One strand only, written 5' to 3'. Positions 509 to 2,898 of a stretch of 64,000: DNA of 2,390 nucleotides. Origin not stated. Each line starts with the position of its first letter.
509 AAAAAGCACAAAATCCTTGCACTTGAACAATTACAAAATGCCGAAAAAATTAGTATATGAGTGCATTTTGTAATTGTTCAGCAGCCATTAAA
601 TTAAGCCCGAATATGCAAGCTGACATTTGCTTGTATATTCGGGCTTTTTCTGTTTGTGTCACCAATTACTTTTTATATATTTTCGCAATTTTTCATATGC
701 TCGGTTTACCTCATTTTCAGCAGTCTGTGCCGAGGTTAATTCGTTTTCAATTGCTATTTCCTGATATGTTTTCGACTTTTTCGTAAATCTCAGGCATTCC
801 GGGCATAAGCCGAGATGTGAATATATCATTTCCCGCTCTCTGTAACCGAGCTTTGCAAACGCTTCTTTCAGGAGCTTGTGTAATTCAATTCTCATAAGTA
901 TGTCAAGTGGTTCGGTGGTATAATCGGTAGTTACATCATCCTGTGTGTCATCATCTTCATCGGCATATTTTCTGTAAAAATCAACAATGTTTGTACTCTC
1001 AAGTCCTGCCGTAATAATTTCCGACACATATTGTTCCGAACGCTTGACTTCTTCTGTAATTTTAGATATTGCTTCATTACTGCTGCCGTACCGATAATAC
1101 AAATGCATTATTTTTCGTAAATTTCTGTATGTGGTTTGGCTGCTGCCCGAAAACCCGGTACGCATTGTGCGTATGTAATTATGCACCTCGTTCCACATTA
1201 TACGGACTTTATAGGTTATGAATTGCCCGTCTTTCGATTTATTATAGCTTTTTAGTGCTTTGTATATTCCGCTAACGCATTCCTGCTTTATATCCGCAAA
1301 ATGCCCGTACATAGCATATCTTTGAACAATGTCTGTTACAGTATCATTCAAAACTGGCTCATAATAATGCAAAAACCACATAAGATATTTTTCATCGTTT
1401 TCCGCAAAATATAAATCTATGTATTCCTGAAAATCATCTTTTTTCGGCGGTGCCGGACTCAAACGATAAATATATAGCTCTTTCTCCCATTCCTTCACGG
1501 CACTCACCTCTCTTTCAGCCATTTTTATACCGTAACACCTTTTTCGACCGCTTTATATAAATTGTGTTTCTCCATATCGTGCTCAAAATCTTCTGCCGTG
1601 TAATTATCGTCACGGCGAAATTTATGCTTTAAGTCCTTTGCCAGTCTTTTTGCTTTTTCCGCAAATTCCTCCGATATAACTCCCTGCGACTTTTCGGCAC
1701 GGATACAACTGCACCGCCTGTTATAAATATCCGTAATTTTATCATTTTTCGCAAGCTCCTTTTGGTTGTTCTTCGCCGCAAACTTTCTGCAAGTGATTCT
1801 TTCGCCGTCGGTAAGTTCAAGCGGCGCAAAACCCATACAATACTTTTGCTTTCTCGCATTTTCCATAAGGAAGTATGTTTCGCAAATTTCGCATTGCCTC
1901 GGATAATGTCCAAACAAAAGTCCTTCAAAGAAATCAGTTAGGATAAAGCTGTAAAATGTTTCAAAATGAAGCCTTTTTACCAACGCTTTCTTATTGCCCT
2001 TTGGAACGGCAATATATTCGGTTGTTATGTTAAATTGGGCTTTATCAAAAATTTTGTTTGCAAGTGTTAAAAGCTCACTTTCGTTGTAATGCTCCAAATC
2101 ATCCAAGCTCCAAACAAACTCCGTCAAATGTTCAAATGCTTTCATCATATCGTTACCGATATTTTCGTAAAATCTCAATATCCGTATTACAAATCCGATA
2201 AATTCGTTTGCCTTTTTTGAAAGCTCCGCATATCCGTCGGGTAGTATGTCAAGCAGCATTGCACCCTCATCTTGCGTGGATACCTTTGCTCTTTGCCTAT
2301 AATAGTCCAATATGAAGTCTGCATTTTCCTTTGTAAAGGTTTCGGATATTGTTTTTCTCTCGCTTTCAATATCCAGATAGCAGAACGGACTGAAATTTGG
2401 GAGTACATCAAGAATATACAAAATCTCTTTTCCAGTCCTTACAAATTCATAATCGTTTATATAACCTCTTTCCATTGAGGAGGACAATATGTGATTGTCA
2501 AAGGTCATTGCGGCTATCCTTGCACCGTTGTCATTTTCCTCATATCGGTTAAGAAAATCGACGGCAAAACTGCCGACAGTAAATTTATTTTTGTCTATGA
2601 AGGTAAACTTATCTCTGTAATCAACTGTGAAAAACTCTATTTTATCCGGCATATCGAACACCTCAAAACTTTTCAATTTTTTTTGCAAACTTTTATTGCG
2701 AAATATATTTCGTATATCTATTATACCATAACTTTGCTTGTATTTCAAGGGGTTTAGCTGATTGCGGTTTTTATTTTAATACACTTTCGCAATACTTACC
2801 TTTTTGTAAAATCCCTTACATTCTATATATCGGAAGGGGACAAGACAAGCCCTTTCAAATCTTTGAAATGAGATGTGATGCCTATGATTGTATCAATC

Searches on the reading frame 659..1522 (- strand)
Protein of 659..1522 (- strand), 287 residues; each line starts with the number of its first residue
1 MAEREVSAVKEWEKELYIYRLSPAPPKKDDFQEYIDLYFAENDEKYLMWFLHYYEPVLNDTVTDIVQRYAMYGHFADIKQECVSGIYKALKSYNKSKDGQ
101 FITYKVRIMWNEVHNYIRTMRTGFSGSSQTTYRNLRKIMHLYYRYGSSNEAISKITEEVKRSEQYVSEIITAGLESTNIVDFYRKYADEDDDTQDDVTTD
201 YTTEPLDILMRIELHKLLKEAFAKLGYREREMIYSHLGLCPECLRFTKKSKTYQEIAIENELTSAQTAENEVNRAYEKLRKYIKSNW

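Call 47: search_protein_families(library=pfam, proteins=[window:659-1522:-], max_evalue=0.00001)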
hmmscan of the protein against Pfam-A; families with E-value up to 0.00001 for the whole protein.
window:659-1522:- (287 aa): 1 family
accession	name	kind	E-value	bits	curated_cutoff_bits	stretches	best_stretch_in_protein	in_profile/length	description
PF04542.20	Sigma70_r2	-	8.3e-07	29.1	24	1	62-119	9-67/71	Sigma-70 region 2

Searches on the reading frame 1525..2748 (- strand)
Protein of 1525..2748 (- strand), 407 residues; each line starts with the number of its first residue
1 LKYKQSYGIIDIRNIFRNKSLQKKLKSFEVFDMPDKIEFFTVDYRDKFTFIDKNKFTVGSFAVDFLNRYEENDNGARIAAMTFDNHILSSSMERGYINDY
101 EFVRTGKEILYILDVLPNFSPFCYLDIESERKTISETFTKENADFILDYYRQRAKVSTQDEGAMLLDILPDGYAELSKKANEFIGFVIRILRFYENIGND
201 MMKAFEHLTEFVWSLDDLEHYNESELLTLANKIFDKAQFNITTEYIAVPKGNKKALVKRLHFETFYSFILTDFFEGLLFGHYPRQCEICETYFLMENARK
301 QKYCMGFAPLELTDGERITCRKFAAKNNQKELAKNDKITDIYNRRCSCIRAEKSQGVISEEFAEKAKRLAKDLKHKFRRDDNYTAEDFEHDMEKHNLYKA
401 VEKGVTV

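Call 47: search_protein_families(library=pfam, proteins=[window:1525-2748:-], max_evalue=0.00001)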
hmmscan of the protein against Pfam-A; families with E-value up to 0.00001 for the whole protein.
window:1525-2748:- (407 aa): 1 family
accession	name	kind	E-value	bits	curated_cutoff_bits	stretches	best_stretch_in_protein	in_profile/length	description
PF19553.4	DUF6076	-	5.1e-45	153.7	23.5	1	239-402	4-166/168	Family of unknown function (DUF6076)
